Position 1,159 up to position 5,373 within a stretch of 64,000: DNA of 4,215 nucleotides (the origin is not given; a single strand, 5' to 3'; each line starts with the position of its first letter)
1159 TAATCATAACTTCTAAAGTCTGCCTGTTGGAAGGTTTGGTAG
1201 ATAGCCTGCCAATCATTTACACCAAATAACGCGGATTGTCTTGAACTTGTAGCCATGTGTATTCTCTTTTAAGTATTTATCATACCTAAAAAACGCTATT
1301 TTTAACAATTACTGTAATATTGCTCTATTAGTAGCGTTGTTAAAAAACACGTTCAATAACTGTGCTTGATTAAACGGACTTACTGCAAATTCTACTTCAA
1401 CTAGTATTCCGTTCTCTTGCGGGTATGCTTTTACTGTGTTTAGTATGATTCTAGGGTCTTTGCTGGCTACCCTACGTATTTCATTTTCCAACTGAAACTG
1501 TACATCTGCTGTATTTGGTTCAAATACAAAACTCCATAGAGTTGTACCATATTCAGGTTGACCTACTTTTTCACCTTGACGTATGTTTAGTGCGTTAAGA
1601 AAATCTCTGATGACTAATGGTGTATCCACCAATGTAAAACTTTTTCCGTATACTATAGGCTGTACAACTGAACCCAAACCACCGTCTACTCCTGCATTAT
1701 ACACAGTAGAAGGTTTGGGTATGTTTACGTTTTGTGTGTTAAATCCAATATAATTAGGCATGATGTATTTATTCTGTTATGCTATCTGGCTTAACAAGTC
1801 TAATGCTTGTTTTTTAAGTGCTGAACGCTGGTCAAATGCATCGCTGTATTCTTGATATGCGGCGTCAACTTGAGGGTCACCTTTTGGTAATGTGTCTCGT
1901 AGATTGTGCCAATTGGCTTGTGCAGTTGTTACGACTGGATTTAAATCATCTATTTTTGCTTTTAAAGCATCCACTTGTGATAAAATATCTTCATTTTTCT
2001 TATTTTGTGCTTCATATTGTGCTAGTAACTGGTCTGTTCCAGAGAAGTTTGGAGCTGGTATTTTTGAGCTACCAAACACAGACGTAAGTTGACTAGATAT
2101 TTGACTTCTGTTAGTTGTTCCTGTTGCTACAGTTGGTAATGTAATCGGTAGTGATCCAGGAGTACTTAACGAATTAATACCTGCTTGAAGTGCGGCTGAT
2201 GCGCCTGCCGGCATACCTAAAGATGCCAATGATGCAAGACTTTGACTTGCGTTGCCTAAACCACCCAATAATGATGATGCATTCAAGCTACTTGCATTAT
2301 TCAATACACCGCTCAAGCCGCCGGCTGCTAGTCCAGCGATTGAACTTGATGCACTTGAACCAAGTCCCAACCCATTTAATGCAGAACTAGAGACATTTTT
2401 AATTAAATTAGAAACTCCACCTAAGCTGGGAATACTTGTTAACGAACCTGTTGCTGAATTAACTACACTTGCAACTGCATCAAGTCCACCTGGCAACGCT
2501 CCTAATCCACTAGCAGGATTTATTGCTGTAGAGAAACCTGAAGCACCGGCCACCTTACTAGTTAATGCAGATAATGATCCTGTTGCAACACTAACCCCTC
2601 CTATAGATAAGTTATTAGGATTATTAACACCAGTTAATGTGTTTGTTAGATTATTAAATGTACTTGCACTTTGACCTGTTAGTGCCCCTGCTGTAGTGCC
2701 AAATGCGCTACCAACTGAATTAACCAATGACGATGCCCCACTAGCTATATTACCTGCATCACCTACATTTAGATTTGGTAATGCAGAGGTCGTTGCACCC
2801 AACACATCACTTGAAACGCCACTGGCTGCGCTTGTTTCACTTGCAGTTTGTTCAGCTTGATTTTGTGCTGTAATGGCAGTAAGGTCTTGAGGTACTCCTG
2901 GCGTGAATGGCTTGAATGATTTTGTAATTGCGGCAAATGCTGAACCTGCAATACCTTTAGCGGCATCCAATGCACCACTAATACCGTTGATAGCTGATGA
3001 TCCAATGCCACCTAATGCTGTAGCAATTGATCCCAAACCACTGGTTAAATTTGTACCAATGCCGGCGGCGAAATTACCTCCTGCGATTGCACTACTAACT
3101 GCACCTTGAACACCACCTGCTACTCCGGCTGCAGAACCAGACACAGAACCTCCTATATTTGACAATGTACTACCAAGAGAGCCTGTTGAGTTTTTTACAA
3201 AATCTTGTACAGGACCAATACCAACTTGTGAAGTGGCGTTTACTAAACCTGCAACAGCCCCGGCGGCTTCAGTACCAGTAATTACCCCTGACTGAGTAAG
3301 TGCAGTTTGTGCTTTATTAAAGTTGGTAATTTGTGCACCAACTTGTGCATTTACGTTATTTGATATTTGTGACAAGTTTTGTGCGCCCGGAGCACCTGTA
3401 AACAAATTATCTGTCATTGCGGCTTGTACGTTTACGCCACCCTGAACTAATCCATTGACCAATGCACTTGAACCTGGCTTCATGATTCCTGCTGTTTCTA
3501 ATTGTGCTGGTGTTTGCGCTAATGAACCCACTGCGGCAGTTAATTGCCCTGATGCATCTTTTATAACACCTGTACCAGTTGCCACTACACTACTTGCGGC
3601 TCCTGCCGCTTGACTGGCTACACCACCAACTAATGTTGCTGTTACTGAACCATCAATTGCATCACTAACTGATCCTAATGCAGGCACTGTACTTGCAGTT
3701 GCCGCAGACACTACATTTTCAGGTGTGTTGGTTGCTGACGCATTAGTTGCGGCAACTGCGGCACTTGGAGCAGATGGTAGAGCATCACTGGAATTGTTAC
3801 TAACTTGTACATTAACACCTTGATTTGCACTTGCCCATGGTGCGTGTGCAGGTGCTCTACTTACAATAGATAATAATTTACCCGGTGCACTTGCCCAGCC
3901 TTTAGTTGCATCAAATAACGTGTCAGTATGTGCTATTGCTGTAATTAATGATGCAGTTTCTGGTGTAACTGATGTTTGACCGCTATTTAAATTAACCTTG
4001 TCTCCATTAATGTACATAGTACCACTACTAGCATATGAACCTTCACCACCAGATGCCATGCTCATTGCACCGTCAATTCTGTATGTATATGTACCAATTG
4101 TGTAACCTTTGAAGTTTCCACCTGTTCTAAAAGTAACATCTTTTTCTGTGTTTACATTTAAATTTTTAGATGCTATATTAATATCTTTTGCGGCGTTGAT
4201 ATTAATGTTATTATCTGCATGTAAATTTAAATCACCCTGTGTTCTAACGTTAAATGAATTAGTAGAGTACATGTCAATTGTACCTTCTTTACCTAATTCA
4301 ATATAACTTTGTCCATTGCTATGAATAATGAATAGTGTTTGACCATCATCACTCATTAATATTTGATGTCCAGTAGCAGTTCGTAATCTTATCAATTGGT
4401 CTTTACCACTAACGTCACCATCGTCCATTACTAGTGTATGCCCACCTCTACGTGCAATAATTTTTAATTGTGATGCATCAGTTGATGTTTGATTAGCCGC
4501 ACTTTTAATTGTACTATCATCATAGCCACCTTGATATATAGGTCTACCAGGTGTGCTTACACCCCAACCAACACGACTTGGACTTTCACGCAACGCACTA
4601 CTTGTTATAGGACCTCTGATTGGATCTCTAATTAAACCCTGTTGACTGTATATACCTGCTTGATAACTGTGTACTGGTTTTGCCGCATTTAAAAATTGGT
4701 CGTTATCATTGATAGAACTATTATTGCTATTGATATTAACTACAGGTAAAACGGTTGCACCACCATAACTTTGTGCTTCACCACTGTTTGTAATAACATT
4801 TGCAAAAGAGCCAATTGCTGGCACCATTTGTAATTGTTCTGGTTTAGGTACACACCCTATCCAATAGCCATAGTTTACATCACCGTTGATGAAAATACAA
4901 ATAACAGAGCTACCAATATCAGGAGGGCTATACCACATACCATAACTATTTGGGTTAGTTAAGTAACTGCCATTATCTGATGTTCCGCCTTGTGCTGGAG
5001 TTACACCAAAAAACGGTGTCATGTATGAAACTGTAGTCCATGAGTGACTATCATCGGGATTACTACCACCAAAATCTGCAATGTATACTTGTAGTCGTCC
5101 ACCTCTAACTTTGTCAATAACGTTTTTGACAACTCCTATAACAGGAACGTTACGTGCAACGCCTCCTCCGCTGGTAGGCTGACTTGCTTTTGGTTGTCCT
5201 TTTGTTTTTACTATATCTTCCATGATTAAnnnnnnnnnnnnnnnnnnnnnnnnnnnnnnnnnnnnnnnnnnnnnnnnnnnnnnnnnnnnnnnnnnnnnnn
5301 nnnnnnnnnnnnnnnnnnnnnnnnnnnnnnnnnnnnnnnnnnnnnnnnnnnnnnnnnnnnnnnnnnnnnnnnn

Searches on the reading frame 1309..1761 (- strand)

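Call 57: search_protein_families(library=phrogs, proteins=[window:1309-1761:-], max_evalue=0.001)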
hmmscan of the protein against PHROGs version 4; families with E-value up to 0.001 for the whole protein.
window:1309-1761:- (150 aa): 3 families
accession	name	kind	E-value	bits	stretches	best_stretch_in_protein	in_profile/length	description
phrog_261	-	tail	3e-11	44.6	1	56-130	53-130/312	baseplate wedge subunit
phrog_43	-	tail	4.7e-07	30.5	1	56-130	28-104/126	baseplate wedge subunit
phrog_975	-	tail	1.8e-06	28.2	1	55-143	142-229/238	baseplate protein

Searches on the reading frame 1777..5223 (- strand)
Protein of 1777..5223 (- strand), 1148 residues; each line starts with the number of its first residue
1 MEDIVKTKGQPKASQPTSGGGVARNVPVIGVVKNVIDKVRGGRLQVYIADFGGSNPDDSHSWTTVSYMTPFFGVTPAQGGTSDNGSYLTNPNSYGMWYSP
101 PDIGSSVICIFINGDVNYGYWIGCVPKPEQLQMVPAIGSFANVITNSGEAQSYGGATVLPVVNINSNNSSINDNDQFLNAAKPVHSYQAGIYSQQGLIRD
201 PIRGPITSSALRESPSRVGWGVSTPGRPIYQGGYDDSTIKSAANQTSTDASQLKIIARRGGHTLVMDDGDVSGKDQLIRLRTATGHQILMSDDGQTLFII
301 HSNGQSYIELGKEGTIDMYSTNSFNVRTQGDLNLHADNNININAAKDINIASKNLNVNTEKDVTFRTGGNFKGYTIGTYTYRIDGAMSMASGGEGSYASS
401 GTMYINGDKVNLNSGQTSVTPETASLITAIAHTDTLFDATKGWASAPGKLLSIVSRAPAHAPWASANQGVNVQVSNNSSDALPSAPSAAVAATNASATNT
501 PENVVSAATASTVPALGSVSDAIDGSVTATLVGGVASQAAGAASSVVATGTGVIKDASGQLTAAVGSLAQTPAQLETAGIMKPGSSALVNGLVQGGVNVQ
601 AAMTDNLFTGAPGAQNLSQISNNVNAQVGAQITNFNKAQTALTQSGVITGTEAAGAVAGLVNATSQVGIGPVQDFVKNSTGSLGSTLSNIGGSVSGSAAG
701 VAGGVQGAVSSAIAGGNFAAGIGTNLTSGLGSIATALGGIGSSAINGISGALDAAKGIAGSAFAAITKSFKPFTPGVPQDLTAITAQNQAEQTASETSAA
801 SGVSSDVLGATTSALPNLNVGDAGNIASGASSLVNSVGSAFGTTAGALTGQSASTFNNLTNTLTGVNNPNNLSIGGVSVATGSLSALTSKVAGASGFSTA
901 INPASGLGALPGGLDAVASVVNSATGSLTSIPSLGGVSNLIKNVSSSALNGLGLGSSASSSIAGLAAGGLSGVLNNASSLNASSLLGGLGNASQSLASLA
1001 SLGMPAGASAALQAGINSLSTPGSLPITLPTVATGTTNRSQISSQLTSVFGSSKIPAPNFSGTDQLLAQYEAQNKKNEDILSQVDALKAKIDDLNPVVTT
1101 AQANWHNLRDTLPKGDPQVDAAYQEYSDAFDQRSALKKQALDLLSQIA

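Call 57: search_protein_families(library=phrogs, proteins=[window:1777-5223:-], max_evalue=0.001)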
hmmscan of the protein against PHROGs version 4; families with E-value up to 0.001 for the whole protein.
window:1777-5223:- (1148 aa): 1 family
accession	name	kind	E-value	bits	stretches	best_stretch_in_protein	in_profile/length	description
phrog_13211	-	tail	8.2e-34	117.8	2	28-334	22-306/887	baseplate hub subunit and tail lysozyme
